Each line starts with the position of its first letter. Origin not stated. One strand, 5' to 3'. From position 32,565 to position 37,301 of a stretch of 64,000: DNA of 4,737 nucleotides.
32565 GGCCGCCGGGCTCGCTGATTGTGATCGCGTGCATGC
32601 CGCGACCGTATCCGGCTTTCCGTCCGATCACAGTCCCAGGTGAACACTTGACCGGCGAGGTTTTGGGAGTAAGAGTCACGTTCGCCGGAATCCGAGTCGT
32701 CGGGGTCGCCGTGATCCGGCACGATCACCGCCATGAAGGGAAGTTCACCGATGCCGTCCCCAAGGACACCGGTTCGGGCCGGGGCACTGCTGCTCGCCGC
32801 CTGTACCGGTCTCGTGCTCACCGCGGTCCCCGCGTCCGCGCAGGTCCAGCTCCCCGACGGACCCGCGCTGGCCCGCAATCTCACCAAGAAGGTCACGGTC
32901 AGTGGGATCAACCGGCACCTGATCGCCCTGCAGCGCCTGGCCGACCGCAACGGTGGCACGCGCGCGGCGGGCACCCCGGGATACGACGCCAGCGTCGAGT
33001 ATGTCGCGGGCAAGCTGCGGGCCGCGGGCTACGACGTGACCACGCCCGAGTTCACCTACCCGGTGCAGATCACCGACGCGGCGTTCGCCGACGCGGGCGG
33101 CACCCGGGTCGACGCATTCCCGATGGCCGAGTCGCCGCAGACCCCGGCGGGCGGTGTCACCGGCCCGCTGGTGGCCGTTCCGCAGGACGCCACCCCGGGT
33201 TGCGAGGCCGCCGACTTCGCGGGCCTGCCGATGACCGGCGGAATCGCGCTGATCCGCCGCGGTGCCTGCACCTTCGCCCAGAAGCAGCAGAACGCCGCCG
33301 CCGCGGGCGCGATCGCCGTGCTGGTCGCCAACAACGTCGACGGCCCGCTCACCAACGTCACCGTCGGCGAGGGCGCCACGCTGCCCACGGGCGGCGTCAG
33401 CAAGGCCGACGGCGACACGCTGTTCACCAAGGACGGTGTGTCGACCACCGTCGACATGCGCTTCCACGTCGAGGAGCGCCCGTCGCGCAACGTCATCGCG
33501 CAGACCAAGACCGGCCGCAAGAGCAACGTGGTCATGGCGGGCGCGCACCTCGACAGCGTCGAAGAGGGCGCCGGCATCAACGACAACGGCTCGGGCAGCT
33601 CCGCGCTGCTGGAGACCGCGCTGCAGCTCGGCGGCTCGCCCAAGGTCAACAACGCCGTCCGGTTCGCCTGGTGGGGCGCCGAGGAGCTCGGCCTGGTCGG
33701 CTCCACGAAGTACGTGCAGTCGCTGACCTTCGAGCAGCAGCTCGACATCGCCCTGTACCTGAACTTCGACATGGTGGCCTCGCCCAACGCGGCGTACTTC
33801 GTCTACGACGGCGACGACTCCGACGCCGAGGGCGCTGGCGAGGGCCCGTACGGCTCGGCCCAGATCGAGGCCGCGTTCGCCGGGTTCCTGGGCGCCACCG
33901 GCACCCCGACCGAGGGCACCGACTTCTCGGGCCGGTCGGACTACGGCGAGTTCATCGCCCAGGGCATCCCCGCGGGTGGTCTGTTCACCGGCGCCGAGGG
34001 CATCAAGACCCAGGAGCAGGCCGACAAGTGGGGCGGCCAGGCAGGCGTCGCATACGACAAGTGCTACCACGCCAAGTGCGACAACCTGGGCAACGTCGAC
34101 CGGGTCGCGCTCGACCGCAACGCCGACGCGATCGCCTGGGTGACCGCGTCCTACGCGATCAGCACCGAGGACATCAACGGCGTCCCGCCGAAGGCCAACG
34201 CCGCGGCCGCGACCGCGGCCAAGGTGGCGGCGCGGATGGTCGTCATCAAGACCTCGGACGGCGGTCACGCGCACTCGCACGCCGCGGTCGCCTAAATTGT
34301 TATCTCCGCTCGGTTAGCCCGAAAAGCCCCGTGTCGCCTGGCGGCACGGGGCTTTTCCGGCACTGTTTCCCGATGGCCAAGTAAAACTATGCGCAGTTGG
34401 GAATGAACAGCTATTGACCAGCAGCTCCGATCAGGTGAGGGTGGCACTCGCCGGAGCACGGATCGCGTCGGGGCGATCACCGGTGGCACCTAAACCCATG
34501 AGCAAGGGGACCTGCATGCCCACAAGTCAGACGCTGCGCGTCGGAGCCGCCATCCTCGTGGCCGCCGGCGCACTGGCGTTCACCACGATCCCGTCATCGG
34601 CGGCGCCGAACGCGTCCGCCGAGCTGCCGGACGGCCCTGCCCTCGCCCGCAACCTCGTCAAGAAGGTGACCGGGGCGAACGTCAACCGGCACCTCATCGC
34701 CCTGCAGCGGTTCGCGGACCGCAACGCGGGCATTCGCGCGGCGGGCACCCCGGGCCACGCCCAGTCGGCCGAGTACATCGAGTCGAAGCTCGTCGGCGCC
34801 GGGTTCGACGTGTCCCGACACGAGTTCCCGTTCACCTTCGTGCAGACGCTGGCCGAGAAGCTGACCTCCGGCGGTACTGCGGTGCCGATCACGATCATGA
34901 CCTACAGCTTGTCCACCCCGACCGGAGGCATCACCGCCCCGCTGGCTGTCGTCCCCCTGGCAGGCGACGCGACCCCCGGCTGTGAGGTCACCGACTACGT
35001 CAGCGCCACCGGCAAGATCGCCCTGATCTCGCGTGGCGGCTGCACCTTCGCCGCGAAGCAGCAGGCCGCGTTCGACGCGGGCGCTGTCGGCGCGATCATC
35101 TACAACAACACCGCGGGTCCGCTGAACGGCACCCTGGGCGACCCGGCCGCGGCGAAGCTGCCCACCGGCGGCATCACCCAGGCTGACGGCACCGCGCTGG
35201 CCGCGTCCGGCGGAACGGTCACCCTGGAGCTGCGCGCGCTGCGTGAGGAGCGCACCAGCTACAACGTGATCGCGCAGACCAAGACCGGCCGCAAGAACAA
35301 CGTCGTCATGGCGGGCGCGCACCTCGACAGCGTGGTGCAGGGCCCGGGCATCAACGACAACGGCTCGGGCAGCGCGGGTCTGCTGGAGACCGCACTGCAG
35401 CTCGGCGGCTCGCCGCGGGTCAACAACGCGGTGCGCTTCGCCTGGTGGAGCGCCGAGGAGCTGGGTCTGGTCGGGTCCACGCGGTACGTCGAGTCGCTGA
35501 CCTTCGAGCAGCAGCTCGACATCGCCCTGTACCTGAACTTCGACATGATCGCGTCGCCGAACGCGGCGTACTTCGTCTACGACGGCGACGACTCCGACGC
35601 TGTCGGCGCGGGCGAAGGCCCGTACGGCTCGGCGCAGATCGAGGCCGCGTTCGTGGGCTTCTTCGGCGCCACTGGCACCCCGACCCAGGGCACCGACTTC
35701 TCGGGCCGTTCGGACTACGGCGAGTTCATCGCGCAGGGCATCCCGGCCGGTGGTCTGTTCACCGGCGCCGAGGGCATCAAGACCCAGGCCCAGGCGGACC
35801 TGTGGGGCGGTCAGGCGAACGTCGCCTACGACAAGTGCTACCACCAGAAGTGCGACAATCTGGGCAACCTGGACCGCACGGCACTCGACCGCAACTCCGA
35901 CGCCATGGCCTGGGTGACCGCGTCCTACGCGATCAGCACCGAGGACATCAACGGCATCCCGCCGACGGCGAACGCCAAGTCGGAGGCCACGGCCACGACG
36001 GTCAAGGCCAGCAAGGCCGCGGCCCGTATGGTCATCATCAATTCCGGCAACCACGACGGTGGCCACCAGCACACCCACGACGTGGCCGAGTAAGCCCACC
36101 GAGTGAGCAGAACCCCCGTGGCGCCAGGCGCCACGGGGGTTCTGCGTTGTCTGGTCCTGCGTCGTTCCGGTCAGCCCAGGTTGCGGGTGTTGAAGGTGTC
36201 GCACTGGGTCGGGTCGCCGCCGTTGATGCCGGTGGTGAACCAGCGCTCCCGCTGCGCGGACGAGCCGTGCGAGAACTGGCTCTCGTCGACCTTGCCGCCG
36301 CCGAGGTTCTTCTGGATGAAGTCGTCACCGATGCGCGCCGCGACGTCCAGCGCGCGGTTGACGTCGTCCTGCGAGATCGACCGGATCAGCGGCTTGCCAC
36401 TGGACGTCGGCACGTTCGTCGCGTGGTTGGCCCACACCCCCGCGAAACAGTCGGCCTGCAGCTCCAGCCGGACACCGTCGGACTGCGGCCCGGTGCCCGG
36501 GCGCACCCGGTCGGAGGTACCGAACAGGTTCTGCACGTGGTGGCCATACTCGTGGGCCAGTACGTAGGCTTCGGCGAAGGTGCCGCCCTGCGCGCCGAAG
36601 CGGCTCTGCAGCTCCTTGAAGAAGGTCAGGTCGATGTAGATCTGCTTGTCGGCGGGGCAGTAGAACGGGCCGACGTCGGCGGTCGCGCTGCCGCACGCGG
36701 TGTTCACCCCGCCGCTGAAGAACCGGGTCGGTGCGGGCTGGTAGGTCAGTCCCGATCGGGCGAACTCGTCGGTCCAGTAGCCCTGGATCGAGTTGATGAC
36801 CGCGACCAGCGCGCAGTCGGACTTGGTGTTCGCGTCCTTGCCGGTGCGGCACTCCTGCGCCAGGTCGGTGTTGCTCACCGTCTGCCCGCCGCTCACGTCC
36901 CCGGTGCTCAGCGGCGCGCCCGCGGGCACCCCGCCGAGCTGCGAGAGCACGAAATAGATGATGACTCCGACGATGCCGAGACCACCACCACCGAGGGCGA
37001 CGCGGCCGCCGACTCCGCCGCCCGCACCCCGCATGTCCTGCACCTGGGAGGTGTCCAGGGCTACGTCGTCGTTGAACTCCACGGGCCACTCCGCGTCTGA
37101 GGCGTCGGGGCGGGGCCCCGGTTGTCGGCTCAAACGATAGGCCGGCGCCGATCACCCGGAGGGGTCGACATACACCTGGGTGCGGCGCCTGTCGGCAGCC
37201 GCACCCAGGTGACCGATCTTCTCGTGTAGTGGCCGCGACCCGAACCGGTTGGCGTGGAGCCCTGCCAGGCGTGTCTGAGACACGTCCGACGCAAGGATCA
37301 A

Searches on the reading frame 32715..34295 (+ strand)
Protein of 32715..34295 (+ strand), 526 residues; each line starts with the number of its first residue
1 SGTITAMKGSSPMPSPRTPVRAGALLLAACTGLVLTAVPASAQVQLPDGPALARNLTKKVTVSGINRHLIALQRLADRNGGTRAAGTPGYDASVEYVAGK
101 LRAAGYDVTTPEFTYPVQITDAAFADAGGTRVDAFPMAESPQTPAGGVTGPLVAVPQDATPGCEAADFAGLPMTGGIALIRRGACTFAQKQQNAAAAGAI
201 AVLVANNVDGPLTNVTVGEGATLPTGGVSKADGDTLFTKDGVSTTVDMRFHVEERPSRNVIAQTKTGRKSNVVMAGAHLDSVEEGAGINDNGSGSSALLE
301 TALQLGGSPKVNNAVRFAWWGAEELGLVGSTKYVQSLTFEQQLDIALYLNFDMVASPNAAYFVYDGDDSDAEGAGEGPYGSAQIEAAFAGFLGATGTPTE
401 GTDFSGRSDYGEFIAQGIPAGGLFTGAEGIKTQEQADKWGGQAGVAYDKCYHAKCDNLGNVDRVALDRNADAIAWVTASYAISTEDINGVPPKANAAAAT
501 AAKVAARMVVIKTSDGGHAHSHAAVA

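Call 67: search_protein_families(library=pfam, proteins=[window:32715-34295:+], max_evalue=0.000001)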
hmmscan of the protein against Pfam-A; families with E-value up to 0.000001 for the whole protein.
window:32715-34295:+ (526 aa): 2 families
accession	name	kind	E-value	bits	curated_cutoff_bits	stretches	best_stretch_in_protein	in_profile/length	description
PF04389.22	Peptidase_M28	-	5e-42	144.2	21.3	1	259-474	1-190/193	Peptidase family M28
PF02225.27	PA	-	3.4e-22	78.8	23.9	1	148-236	1-95/95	PA domain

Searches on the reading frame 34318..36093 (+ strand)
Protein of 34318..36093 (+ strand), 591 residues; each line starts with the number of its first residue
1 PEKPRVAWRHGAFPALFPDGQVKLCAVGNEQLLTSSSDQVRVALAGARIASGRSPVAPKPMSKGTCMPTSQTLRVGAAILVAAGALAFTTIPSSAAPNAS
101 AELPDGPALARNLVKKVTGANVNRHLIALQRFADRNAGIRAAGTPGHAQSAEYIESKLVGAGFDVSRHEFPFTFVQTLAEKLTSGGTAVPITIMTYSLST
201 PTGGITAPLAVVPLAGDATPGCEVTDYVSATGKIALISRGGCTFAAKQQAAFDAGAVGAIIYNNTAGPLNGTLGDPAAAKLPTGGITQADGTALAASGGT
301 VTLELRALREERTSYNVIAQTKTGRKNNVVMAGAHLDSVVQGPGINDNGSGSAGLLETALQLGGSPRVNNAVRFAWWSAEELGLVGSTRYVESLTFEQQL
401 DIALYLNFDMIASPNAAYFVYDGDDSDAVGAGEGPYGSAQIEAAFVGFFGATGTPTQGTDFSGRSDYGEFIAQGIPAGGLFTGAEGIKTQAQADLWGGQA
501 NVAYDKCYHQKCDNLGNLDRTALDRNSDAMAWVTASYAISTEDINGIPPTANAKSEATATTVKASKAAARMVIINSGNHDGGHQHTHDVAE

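Call 67: search_protein_families(library=pfam, proteins=[window:34318-36093:+], max_evalue=0.000001)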
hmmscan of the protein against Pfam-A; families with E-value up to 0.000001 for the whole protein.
window:34318-36093:+ (591 aa): 2 families
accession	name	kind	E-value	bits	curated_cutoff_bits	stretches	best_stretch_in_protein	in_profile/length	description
PF04389.22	Peptidase_M28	-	4e-44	151.1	21.3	1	316-531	1-190/193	Peptidase family M28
PF02225.27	PA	-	8.6e-20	71.1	23.9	1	206-294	2-95/95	PA domain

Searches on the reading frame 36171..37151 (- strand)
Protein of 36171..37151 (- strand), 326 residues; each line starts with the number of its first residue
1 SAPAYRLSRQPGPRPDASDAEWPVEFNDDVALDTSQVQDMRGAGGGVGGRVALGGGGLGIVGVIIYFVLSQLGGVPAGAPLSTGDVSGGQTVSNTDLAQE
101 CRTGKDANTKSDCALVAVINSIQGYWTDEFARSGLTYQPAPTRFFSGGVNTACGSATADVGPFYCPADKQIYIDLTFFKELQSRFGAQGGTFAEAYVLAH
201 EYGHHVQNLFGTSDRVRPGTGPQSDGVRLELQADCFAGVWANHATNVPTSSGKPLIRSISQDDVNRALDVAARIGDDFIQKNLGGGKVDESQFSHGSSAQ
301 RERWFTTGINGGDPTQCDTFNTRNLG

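Call 67: search_protein_families(library=pfam, proteins=[window:36171-37151:-], max_evalue=0.000001)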
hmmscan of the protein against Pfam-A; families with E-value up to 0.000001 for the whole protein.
window:36171-37151:- (326 aa): 1 family
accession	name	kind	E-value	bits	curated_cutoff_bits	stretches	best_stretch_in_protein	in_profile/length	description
PF04228.19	Zn_peptidase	-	3.5e-70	237.2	23.2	1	35-320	10-290/290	Putative neutral zinc metallopeptidase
